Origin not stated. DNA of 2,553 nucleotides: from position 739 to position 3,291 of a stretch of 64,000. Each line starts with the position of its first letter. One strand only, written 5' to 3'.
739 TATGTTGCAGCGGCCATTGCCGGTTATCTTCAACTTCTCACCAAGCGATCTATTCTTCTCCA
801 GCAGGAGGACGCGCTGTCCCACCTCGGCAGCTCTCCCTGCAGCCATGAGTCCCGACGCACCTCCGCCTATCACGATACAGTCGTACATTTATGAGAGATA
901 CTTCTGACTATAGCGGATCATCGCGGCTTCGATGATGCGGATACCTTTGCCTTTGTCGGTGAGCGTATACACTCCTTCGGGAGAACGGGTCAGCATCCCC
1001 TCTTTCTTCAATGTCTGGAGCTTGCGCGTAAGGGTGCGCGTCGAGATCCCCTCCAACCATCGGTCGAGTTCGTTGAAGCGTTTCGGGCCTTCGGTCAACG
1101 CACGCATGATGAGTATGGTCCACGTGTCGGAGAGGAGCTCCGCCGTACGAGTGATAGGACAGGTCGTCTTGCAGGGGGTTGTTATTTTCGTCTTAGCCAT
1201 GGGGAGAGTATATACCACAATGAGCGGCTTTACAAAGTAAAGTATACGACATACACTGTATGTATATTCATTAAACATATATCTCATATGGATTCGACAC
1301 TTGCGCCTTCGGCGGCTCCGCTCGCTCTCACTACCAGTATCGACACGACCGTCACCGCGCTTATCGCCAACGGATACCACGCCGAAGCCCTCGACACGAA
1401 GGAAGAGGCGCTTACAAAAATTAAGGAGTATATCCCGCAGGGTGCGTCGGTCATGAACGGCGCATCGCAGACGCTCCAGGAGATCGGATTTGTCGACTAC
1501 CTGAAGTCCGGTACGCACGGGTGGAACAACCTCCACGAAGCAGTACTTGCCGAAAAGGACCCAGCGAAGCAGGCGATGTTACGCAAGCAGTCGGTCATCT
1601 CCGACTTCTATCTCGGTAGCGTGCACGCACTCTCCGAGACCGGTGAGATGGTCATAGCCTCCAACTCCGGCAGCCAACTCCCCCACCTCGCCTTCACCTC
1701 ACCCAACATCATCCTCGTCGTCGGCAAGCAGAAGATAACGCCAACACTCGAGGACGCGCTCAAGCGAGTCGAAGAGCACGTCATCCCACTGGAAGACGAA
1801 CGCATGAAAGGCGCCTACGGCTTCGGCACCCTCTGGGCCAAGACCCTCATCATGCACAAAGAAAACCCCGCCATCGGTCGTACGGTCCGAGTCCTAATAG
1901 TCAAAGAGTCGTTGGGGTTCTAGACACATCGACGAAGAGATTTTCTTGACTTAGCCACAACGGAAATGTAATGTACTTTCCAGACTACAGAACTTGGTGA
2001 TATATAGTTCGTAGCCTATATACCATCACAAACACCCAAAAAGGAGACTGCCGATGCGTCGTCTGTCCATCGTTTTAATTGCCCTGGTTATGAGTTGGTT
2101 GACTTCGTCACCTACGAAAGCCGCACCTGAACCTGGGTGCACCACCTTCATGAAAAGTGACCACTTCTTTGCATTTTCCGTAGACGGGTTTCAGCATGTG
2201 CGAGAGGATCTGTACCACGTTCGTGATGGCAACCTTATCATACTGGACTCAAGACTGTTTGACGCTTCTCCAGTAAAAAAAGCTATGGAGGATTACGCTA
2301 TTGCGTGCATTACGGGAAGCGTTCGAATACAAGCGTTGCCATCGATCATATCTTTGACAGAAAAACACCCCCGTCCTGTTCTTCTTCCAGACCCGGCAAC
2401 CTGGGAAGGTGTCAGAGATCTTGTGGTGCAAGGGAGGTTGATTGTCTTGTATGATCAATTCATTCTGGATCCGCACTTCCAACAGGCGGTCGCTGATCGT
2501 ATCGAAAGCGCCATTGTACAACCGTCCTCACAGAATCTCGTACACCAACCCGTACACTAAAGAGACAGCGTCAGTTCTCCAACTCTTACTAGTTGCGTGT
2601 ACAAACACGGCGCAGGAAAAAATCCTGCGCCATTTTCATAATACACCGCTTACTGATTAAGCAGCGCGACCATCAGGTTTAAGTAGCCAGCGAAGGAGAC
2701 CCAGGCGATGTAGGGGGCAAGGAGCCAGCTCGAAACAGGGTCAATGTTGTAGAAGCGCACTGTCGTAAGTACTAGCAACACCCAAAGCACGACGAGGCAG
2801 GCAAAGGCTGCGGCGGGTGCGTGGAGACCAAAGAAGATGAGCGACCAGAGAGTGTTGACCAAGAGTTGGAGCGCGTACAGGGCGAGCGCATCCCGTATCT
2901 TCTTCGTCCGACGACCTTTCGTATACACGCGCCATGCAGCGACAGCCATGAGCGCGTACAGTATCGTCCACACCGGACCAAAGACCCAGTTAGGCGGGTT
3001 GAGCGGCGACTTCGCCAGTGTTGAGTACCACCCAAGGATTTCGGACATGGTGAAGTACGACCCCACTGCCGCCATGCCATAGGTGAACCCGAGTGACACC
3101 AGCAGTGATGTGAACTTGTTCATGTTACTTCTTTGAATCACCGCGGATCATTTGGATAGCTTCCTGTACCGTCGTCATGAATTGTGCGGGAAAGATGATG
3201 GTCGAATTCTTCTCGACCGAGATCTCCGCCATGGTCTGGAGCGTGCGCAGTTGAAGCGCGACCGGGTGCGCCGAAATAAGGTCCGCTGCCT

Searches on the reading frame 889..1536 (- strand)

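Call 51: search_protein_families(library=pfam, proteins=[window:889-1536:-], max_evalue=0.001)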
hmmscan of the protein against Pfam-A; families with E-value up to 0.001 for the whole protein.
window:889-1536:- (215 aa): 2 families
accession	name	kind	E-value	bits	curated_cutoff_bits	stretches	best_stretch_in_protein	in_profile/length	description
PF01638.23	HxlR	-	1.1e-15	57.7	20.8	1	134-214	1-87/91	HxlR-like helix-turn-helix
PF25213.1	HVO_A0261_N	-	8.8e-08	32.4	35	1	143-197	16-68/86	HVO_A0261 N-terminal domain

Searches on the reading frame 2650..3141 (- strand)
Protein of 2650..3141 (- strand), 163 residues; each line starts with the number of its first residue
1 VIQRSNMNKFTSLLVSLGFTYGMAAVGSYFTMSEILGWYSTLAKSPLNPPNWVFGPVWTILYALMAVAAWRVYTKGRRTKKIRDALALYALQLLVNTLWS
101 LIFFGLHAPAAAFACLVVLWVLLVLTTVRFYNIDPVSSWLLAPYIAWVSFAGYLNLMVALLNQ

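Call 62: search_protein_families(library=pfam, proteins=[window:2650-3141:-], max_evalue=0.001)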
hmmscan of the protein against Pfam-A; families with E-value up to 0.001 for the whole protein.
window:2650-3141:- (163 aa): 1 family
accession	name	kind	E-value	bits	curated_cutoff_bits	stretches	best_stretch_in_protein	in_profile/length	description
PF03073.20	TspO_MBR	-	1.1e-47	161.8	24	1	19-158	4-143/145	TspO/MBR family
